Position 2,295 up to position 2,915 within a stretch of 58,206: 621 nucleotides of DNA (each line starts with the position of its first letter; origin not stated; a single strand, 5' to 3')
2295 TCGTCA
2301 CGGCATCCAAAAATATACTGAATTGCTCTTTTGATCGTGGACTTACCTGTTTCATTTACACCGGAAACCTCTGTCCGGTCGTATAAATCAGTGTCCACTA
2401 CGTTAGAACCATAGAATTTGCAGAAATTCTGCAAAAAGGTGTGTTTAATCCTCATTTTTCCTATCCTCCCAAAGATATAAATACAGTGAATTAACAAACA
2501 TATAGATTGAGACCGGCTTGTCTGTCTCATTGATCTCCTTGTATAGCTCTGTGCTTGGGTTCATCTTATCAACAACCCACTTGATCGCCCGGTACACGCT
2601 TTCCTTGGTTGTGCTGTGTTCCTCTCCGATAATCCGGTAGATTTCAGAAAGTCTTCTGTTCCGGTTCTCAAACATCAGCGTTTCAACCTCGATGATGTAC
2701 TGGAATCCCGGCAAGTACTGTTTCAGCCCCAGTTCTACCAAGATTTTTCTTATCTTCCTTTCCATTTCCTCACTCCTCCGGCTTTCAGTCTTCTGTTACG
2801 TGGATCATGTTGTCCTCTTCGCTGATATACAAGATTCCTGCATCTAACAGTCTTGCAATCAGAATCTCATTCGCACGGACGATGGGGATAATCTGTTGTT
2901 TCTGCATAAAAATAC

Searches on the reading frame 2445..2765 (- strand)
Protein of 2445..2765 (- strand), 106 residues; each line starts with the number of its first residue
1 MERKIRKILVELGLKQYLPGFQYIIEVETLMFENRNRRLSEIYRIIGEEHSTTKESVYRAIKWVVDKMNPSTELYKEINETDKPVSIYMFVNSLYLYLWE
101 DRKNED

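Call 60: search_protein_families(library=phrogs, proteins=[window:2445-2765:-], max_evalue=0.00001)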
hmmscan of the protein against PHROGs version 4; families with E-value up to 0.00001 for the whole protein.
window:2445-2765:- (106 aa): 1 family
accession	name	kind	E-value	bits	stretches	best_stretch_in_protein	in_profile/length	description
phrog_24603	-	unknown function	4.1e-07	31.2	1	1-68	1-71/111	-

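Call 85: search_protein_families(library=pfam, proteins=[window:2445-2765:-], max_evalue=0.1)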
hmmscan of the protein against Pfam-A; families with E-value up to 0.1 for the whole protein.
window:2445-2765:- (106 aa): 1 family
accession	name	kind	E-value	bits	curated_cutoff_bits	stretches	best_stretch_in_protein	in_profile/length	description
PF08769.17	Spo0A_C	-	2.4e-07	31.2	25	1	5-68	1-67/104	Sporulation initiation factor Spo0A C terminal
